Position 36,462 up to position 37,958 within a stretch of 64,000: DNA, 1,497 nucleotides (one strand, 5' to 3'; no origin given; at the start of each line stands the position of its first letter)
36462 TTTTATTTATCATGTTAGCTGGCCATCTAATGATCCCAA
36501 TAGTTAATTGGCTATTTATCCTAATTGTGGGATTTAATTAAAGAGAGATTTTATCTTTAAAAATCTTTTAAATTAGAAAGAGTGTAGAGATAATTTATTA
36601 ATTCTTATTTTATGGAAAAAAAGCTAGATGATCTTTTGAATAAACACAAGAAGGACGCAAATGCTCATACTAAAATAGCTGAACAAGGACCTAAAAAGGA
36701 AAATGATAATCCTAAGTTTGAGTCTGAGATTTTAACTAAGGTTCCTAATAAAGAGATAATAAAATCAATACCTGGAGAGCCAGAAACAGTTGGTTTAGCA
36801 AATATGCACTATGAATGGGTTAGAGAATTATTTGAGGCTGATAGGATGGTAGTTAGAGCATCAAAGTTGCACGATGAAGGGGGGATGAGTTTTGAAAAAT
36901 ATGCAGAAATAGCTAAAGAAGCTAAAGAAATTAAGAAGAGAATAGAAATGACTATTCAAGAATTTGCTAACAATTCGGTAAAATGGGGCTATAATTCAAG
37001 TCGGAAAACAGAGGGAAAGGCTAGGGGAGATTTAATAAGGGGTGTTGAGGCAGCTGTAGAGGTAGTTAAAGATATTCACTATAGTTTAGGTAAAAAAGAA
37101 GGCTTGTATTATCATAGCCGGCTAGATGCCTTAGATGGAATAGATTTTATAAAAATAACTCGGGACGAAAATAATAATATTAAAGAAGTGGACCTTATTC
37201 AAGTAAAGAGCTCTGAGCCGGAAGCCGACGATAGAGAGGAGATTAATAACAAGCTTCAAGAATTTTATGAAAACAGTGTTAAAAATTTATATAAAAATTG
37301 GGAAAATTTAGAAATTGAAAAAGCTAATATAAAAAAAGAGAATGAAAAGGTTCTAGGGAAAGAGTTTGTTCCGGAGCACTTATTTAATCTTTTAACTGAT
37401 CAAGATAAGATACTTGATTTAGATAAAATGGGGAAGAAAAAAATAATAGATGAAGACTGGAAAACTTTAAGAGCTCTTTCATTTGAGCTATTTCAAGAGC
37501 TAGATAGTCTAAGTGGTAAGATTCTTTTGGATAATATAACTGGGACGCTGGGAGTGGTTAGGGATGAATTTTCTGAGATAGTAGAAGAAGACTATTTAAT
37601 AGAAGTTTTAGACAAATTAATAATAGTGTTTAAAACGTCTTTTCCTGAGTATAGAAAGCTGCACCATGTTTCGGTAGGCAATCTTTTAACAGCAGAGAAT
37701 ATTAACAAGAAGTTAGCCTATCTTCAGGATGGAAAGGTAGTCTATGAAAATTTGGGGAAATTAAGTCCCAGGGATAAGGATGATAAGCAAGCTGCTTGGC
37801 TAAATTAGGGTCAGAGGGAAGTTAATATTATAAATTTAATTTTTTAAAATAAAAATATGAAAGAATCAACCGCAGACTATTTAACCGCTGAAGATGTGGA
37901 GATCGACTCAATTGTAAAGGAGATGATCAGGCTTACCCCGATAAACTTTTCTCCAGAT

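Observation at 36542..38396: AT-rich two-gene insertion (398-aa PD-(D/E)xK-like protein plus 129-aa partner) wedged between an M50 protease gene and the rpsL promoter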

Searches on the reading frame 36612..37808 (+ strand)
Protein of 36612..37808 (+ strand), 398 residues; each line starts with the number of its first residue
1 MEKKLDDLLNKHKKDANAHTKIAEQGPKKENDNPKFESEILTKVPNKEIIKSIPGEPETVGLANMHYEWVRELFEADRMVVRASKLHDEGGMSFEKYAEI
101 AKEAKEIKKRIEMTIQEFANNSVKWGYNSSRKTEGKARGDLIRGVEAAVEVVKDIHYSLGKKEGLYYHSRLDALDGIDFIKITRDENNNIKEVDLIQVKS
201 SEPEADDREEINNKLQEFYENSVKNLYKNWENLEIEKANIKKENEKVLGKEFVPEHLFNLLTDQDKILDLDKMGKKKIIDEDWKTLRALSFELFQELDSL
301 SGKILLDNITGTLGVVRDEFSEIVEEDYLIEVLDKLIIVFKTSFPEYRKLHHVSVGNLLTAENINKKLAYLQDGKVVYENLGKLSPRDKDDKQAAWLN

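Call 4: search_protein_families(library=pfam, proteins=[window:36612-37808:+], max_evalue=1)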
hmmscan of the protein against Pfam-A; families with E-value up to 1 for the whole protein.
window:36612-37808:+ (398 aa): 0 families

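Call 5: search_protein_families(library=padloc, proteins=[window:36612-37808:+], max_evalue=1)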
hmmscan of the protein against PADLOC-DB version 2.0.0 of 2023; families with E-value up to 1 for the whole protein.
window:36612-37808:+ (398 aa): 0 families

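Call 6: search_protein_families(library=ncbifam, proteins=[window:36612-37808:+], max_evalue=1)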
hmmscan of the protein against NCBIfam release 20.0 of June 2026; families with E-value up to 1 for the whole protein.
window:36612-37808:+ (398 aa): 1 family
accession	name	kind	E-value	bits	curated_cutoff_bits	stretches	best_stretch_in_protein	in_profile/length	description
TIGR03244.1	arg_catab_AstA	equivalog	0.08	11.8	391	1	159-240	236-320/336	arginine N-succinyltransferase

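Call 7: search_protein_families(library=phrogs, proteins=[window:36612-37808:+], max_evalue=1)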
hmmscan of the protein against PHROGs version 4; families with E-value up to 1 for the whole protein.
window:36612-37808:+ (398 aa): 1 family
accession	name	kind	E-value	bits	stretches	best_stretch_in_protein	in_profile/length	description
phrog_35003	-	unknown function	0.046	14.6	0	346-389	55-97/120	-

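Call 8: find_homologous_proteins(query=window:36612-37808:+, max_evalue=0.01)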
Query window:36612-37808:+ (398 aa): 1 proteins with E <= 0.01 among 8000 candidates.
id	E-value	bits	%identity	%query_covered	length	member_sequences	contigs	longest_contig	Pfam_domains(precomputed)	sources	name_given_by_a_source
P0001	5.7e-246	834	96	100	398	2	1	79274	-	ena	-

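Call 11: find_encoding_contigs(protein=P0001, flank=10000)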
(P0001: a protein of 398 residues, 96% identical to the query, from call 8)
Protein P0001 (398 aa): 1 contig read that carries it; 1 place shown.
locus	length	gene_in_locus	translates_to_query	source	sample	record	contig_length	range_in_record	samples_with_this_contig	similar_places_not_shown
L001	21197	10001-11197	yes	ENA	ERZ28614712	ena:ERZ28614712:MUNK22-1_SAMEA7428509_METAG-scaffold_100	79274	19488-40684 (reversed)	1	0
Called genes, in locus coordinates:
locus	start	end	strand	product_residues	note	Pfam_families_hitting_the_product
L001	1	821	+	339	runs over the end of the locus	PF01565:FAD_binding_4, PF02873:MurB_C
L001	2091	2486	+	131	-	PF07973:tRNA_SAD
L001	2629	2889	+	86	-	PF01176:eIF-1a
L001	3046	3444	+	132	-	PF00416:Ribosomal_S13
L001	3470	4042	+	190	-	PF00411:Ribosomal_S11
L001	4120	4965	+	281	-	PF01193:RNA_pol_L, PF13656:RNA_pol_L_2 (faint), PF01000:RNA_pol_A_bac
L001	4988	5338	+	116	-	PF01196:Ribosomal_L17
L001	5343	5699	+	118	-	PF00572:Ribosomal_L13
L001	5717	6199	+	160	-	PF00380:Ribosomal_S9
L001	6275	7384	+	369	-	PF03462:PCRF, PF00472:RF-1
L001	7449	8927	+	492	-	PF13567:DUF4131, PF03772:Competence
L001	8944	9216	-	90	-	PF00830:Ribosomal_L28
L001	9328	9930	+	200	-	PF02163:Peptidase_M50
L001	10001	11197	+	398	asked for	-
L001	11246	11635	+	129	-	-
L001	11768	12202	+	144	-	PF00164:Ribosom_S12_S23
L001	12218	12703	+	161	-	PF00177:Ribosomal_S7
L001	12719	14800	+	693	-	PF00009:GTP_EFTU, PF03144:GTP_EFTU_D2, PF22042:EF-G_D2, PF14492:EFG_III, PF16658:RF3_C (weak), PF03764:EFG_IV, PF00679:EFG_C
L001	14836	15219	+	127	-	-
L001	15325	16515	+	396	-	PF00009:GTP_EFTU, PF03144:GTP_EFTU_D2, PF03143:GTP_EFTU_D3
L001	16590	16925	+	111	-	PF00338:Ribosomal_S10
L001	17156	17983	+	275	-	PF00297:Ribosomal_L3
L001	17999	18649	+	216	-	PF00573:Ribosomal_L4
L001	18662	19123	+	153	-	PF00276:Ribosomal_L23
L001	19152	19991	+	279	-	PF00181:Ribosomal_L2_N, PF03947:Ribosomal_L2_C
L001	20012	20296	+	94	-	PF00203:Ribosomal_S19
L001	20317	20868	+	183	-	PF00237:Ribosomal_L22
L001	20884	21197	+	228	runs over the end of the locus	PF07650:KH_2, PF00189:Ribosomal_S3_C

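Call 15: predict_structure(protein=window:36612-37808:+)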
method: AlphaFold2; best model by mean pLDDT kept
length: 398 residues; sequences in the alignment: 1
mean_pLDDT: 38.6   pTM: 0.26
mean pLDDT of the five models: 38.6, 38.1, 36.8, 35.0, 34.6
residues with pLDDT >= 90: 0; 70-90: 12; 50-70: 46; < 50: 340
segments of 3 or more residues with pLDDT < 50: 12-64, 116-317, 319-333, 335-337, 339-398
pLDDT, mean of each block of 10 residues (from residue 1): 50 40 28 29 34 41 51 61 64 74 67 50 31 34 38 28 27 28 37 30 34 40 34 35 32 29 26 25 30 33 44 46 39 45 36 27 36 33 43 35
secondary structure, 60 per line:
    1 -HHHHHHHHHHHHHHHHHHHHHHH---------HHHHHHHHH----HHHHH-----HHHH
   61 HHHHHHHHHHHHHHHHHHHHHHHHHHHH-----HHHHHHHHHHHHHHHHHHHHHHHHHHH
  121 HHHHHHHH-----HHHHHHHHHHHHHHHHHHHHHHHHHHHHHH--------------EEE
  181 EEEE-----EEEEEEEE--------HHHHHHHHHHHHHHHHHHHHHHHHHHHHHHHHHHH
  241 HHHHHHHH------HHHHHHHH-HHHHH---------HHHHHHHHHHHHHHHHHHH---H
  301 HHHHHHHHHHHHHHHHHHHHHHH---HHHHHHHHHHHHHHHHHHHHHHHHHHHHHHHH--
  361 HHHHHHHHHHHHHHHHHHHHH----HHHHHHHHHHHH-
elements in order: H2-24 H34-42 H47-51 H57-88 H94-128 H134-163 E178-184 E190-197 H206-248 H255-262 H264-268 H278-296 H300-323 H327-358 H361-381 H386-397

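Call 16: search_protein_representatives(protein=window:36612-37808:+)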
Query: 398 residues. Proteins with E-value up to 0.001 (for the whole library): 2; up to 1e-10: 2; up to 1e-30: 2. The best 2 are listed.
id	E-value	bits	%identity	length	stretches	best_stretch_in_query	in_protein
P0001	1.8e-246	833.7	96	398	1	1-398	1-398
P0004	4.2e-45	171.0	40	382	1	10-388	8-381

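Call 20: find_encoding_contigs(protein=P0004, flank=10000)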
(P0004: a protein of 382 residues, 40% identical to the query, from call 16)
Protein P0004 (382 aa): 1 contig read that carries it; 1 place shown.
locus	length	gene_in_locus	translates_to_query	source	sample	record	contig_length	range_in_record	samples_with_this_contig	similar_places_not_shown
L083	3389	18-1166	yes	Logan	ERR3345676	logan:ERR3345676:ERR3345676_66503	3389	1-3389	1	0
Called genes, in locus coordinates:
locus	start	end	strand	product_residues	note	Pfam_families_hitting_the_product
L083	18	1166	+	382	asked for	-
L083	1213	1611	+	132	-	-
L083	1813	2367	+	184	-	PF05198:IF3_N, PF00707:IF3_C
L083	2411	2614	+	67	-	PF01632:Ribosomal_L35p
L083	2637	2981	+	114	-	PF00453:Ribosomal_L20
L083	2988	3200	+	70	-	PF03840:SecG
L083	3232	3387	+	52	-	?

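Call 25: search_solved_structures(query=A1, max_evalue=10, show_alignments=3)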
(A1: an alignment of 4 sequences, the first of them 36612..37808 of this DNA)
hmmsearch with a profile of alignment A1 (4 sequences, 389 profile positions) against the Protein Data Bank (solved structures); distinct sequences matched with E-value up to 10: 3.
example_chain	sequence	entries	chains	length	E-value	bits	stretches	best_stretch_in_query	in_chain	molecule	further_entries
8vd6_A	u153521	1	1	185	0.024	16.8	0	298-330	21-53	CAP REPEAT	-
9f0l_A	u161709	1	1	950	0.5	12.4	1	190-303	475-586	De novo designed Protein K10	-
2der_A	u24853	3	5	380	2.1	10.4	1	52-140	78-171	tRNA-specific 2-thiouridylase mnmA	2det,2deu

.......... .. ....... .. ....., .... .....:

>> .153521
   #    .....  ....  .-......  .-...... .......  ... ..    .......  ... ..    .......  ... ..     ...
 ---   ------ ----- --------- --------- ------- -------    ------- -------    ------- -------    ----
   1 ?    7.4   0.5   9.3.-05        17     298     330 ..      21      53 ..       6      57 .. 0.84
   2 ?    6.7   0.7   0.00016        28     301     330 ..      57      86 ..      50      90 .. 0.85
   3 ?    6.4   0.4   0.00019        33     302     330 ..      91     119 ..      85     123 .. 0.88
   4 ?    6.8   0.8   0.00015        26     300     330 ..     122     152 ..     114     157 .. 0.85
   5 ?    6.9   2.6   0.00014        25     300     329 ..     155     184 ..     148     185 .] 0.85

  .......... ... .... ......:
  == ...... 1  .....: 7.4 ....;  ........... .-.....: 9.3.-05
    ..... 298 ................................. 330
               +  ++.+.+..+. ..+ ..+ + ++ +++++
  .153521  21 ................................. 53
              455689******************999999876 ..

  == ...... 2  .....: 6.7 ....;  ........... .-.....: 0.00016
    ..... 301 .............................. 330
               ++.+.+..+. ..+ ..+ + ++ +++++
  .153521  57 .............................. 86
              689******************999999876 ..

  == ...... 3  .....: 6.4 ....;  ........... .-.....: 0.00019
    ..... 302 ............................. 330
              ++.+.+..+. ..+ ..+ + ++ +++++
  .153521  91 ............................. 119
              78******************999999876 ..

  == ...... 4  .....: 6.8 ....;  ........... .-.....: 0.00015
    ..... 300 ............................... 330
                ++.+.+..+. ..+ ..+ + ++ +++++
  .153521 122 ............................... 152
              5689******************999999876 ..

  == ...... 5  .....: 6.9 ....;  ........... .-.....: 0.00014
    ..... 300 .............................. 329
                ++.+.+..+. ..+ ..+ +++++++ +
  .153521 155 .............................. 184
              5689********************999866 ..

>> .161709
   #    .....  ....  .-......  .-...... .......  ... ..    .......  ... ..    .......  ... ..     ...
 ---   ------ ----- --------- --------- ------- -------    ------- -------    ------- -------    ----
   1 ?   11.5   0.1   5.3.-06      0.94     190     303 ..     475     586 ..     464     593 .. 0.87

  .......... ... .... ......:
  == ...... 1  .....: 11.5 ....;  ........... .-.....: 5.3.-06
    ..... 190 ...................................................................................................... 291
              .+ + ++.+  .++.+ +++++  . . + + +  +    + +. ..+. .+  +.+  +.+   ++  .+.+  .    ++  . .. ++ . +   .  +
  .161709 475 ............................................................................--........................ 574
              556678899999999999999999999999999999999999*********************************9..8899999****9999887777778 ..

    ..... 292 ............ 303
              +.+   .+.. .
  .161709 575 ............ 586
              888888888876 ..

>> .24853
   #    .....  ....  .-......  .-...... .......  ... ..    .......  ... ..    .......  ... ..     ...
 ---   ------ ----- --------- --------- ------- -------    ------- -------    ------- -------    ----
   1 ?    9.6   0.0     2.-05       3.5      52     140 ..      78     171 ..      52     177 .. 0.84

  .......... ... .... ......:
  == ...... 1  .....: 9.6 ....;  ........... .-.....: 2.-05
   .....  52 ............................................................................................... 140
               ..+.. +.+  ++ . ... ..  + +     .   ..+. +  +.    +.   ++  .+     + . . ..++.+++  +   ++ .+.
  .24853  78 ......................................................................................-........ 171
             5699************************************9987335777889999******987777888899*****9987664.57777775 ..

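Call 29: find_homologous_proteins(query=A1, max_evalue=0.1)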
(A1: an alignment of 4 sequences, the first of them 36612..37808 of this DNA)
Query A1 (4 sequences) (398 aa, profile of the alignment): 3 proteins with E <= 0.1 among 8000 candidates.
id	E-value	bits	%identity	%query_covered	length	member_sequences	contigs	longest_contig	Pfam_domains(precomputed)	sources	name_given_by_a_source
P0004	2.2e-199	680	36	95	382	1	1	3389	-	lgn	-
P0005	4.1e-195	666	35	92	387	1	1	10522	-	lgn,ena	-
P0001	3.6e-188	643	96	100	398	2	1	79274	-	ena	-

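Call 30: find_related_loci(query=A1, collection=metagenome_contigs, flank=8000)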
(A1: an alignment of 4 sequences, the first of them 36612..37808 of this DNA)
Query A1 (398 aa) in metagenome_contigs; peptide patterns used: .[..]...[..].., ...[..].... (x = any residue, [..] = any of these).
319 stretches matched a pattern, but none encodes a relative of the query by tblastn (E <= 1e-3).

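Call 31: find_related_loci(query=A1, collection=viral_contigs, flank=8000)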
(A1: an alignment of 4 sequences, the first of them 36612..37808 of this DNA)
Query A1 (398 aa) in viral_contigs; peptide patterns used: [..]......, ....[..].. (x = any residue, [..] = any of these).
222 stretches matched a pattern, but none encodes a relative of the query by tblastn (E <= 1e-3).

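Call 56: predict_structure(alignment_id=A4)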
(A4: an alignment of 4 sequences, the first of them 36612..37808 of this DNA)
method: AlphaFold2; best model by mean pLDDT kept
length: 398 residues; sequences in the alignment: 4
mean_pLDDT: 51.0   pTM: 0.46
mean pLDDT of the five models: 51.0, 41.5, 40.1, 36.6, 34.4
residues with pLDDT >= 90: 0; 70-90: 75; 50-70: 115; < 50: 208
segments of 3 or more residues with pLDDT < 50: 1-6, 8-64, 123-134, 168-175, 223-300, 308-315, 339-359, 386-398
pLDDT, mean of each block of 10 residues (from residue 1): 42 40 29 27 27 31 55 67 74 81 77 66 44 52 65 64 53 52 65 74 75 68 43 43 43 34 31 29 32 37 55 47 53 53 40 38 75 76 53 27
secondary structure, 60 per line:
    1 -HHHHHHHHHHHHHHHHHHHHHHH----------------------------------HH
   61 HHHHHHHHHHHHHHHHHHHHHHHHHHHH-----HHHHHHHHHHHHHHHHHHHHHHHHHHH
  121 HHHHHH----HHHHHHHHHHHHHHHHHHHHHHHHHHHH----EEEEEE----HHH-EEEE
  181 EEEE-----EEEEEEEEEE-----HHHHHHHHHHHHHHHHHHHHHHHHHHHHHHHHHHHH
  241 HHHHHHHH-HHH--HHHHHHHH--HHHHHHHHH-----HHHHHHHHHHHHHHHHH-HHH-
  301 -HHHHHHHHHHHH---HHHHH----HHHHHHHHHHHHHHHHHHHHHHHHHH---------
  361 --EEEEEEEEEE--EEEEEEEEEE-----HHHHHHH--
elements in order: H2-24 H59-88 H94-126 H131-158 E163-168 E177-184 E190-199 H205-248 H255-262 H265-273 H279-295 H302-313 H317-321 H326-351 E363-372 E375-384 H390-396

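Call 63: fold_search(model_id=the predicted structure, library=pdb)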
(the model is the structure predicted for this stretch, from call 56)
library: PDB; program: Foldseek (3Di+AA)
matches with E <= 10: 296; with E <= 0.001: 0
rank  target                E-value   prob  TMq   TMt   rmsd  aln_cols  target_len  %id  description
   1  8rez_A                2.5e-01  0.18  0.17  0.12  25.9       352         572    9  BmrA E504-apo (released 2025-01-01)
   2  8ria_A                3.0e-01  0.20  0.19  0.14  26.8       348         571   10  BmrA E504-100uMATPMg-IF (released 2025-01-01)
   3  3b5w_A                3.8e-01  0.07  0.12  0.09  27.1       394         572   11  Crystal Structure of Eschericia coli MsbA (released 2007-12-04)
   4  7xec_A                4.2e-01  0.10  0.15  0.11  27.3       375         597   11  Cryo-EM structure of human ABCD1 E630Q in the presence of ATP in inward-facing state 2 (released 2023-03-29)
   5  1yc9                  4.4e-01  0.11  0.14  0.13  31.8       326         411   13  The crystal structure of the outer membrane protein VceC from the bacterial pathogen Vibrio cholerae at 1.8 resolution (released 2005-03-01)
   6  5lm1_A                5.2e-01  0.07  0.12  0.14  44.9       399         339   12  Crystal Structure of HD-PTP phosphatase in complex with UBAP1 (released 2016-11-30)
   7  6cce_F                5.7e-01  0.15  0.17  0.21  27.9       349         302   13  Crystal structure of a Mycobacterium smegmatis RNA polymerase transcription initiation complex with inhibitor Kanglemy (released 2018-08-15)
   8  9e7y_F                7.1e-01  0.11  0.15  0.18  27.8       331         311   14  De Novo Mycobacterium tuberculosis transcription initiation promoter complex with 7-mer RNA and disordered Beta' Lid e (released 2025-10-01)
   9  7lo2_B                7.1e-01  0.06  0.07  0.07  13.7        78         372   15  S-adenosylmethionine synthetase cocrystallized with CTP (released 2021-03-31)
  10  7lo2_D                7.1e-01  0.05  0.07  0.07  12.1        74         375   15  S-adenosylmethionine synthetase cocrystallized with CTP (released 2021-03-31)
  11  7kin_F                8.3e-01  0.11  0.16  0.19  26.4       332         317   14  Mycobacterium tuberculosis WT RNAP transcription open promoter complex with WhiB7 promoter (released 2021-04-21)
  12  6vvt_F                8.3e-01  0.10  0.16  0.19  27.2       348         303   13  Crystal structure of a Mycobacterium smegmatis transcription initiation complex with Rifampicin-resistant RNA polymera (released 2020-10-21)
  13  5uk8_B                8.3e-01  0.04  0.09  0.13  25.8       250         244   13  The co-structure of (R)-4-(6-(1-(cyclopropylsulfonyl)cyclopropyl)-2-(1H-indol-4-yl)pyrimidin-4-yl)-3-methylmorpholine  (released 2017-06-14)
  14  8tua                  8.3e-01  0.04  0.11  0.05  21.3       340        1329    9  Full-length P-Rex1 in complex with inositol 1,3,4,5-tetrakisphosphate (IP4) (released 2024-04-10)
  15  5mkk_B                9.2e-01  0.06  0.14  0.11  28.6       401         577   10  Crystal structure of the heterodimeric ABC transporter TmrAB, a homolog of the antigen translocation complex TAP (released 2017-01-18)
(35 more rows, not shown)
